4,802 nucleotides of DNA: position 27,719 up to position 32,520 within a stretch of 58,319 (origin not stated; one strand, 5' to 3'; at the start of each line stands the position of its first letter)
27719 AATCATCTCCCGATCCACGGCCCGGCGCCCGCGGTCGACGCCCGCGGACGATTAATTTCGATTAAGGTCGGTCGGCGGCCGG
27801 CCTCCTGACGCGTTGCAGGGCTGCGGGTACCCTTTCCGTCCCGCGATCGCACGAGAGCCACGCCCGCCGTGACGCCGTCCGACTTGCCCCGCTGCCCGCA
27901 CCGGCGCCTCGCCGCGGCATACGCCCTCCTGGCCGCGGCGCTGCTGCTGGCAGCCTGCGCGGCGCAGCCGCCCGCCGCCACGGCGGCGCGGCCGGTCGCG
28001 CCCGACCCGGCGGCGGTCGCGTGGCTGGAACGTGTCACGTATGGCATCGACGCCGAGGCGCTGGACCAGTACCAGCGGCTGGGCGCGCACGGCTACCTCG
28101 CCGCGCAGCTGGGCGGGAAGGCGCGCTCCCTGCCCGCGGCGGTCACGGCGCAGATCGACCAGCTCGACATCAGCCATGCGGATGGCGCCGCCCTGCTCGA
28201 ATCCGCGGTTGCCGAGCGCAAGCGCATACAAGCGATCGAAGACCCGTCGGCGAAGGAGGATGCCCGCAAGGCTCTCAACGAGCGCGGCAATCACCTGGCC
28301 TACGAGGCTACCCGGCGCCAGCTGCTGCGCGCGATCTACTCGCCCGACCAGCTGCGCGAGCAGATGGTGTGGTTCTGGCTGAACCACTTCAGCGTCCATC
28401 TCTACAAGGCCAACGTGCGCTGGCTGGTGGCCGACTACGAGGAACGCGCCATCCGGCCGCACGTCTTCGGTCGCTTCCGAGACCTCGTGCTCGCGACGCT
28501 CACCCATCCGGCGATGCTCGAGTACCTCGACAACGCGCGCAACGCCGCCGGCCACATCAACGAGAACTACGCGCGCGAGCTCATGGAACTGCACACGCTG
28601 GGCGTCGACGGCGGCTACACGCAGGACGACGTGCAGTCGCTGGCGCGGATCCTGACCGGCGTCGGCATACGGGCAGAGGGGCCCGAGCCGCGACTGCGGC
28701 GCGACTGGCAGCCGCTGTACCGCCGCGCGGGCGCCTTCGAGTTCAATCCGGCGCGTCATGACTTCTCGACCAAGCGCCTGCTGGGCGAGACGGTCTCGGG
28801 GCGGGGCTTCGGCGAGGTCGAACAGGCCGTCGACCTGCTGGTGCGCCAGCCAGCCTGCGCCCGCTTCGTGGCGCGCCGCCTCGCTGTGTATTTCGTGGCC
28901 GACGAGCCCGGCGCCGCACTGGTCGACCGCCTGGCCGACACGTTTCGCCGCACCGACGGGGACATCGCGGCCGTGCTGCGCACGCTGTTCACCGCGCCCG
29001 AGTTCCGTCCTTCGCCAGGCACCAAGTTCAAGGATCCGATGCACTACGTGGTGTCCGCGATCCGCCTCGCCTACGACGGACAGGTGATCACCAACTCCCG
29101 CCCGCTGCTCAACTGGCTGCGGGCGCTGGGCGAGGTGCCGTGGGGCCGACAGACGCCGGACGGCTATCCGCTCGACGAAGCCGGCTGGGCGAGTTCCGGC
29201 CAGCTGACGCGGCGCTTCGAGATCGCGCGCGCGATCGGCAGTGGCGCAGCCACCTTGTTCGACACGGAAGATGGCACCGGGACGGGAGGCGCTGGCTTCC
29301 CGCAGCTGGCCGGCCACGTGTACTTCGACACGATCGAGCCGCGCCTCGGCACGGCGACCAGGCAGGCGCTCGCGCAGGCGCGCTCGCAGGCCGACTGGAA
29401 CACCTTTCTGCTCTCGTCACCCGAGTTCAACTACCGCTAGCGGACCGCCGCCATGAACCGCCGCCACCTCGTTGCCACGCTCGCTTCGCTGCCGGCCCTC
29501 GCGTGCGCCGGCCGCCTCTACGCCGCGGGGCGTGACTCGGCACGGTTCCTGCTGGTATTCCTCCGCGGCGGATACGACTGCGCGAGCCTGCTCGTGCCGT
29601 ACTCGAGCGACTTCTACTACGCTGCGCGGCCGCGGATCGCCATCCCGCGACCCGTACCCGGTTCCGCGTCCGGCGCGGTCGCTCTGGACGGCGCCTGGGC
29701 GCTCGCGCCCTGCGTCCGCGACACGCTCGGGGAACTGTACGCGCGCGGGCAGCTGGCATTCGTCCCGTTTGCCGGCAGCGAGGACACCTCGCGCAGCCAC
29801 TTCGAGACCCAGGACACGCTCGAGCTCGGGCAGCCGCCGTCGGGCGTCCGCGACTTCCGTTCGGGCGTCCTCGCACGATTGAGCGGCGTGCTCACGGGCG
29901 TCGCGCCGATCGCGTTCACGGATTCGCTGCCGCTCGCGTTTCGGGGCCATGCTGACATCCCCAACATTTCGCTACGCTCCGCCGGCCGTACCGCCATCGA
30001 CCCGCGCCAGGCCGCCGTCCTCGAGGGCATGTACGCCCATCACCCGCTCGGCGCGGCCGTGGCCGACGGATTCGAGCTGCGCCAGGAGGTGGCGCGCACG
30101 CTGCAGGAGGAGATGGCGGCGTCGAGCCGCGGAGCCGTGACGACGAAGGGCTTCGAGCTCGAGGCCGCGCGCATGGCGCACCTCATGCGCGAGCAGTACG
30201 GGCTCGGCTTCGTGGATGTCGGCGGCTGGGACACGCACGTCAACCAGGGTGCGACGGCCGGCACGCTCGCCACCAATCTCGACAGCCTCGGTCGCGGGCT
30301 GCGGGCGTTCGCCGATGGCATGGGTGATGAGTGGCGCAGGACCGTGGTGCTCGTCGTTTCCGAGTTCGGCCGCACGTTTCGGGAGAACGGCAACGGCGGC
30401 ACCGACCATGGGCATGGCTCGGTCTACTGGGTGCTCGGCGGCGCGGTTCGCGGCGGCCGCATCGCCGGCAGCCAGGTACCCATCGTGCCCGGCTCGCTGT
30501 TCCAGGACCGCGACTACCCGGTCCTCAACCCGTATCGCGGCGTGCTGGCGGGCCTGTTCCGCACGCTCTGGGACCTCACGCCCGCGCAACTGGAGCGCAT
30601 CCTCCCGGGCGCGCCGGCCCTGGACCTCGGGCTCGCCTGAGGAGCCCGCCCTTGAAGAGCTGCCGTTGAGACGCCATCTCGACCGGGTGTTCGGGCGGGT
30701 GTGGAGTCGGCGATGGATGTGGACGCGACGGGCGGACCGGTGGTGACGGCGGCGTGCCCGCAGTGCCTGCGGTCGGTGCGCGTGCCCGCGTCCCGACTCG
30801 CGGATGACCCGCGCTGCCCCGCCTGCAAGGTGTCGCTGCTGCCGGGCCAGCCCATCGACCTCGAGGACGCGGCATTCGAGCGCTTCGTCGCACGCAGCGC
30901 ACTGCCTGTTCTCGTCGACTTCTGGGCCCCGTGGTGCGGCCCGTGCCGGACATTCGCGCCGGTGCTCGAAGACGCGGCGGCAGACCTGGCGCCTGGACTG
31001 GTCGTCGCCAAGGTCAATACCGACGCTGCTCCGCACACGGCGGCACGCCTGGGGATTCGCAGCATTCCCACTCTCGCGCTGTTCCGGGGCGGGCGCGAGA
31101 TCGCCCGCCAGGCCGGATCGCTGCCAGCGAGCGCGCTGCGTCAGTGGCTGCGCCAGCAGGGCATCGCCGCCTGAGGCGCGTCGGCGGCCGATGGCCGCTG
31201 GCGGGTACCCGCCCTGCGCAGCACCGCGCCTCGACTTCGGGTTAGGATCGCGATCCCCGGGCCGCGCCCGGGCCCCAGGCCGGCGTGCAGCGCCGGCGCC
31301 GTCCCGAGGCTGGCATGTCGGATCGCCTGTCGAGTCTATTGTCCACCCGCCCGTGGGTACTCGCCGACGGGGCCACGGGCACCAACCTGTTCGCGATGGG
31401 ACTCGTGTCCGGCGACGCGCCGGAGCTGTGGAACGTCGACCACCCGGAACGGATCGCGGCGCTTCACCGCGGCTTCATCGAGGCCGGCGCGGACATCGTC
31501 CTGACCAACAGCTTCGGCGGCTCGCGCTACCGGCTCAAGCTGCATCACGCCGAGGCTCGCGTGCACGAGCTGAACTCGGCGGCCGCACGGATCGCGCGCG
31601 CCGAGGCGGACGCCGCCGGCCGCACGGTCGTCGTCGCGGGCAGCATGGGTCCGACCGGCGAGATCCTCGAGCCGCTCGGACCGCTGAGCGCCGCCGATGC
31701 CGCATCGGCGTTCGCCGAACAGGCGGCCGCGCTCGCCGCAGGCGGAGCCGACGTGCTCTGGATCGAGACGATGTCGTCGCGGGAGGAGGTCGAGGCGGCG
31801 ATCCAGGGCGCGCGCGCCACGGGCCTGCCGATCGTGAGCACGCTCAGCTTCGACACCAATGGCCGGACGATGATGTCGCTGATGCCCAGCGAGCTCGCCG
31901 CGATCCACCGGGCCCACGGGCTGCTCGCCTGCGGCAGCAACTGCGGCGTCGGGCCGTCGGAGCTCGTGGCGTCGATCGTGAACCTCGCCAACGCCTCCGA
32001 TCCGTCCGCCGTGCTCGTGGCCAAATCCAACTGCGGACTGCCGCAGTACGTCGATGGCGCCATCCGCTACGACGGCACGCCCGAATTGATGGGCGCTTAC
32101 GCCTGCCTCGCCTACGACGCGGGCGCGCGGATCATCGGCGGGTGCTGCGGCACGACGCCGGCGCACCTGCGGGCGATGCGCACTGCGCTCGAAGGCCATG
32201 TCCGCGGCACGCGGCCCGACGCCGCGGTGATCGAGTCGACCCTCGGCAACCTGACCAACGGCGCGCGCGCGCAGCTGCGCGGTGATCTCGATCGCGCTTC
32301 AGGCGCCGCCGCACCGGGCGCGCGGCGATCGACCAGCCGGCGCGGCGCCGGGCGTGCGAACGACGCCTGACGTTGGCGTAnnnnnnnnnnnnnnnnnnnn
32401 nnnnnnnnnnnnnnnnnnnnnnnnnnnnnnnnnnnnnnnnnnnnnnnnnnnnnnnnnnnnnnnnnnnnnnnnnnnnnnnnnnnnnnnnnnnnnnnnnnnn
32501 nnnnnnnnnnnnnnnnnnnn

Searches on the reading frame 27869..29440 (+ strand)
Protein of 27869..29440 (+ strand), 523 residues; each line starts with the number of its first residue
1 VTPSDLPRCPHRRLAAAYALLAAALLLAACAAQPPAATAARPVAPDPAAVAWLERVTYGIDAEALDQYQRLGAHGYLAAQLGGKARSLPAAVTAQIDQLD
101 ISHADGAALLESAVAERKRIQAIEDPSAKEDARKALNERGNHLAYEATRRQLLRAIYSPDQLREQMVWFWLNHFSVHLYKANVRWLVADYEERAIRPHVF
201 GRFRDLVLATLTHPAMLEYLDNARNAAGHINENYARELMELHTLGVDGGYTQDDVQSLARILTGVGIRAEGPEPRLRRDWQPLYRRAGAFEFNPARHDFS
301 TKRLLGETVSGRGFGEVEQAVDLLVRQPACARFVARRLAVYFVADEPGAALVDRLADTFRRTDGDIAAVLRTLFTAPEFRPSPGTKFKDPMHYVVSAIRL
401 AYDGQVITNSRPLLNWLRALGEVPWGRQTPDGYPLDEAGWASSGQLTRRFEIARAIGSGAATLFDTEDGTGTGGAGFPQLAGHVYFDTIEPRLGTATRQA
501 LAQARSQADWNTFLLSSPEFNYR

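Call 52: search_protein_families(library=pfam, proteins=[window:27869-29440:+], max_evalue=0.00001)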
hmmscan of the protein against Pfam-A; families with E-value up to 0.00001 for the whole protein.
window:27869-29440:+ (523 aa): 1 family
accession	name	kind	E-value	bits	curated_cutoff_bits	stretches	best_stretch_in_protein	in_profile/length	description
PF08811.16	DUF1800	-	5.6e-135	451.2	26.1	1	52-521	2-418/419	Protein of unknown function (DUF1800)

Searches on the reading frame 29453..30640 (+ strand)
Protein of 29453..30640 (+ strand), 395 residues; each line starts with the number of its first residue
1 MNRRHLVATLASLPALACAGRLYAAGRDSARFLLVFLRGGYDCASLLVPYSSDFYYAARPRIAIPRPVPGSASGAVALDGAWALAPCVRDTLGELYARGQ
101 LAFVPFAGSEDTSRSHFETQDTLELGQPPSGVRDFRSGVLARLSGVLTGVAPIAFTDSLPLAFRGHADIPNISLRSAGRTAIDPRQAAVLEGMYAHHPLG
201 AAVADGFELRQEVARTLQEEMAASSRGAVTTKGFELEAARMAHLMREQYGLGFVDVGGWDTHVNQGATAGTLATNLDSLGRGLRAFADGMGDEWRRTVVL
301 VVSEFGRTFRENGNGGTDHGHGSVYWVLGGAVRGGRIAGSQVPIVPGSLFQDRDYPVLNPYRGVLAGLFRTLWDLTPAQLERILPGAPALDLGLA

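Call 52: search_protein_families(library=pfam, proteins=[window:29453-30640:+], max_evalue=0.00001)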
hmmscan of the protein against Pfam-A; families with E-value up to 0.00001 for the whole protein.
window:29453-30640:+ (395 aa): 1 family
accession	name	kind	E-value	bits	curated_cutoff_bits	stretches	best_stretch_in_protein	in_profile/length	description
PF07394.17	DUF1501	-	5.6e-37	128.3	27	1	31-343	3-338/390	Protein of unknown function (DUF1501)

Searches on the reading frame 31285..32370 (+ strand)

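Call 52: search_protein_families(library=pfam, proteins=[window:31285-32370:+], max_evalue=0.00001)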
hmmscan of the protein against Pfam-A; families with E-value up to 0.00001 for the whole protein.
window:31285-32370:+ (361 aa): 1 family
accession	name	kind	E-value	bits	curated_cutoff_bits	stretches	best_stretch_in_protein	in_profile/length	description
PF02574.22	S-methyl_trans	-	2.3e-62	211.9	22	1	26-302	2-283/283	Homocysteine S-methyltransferase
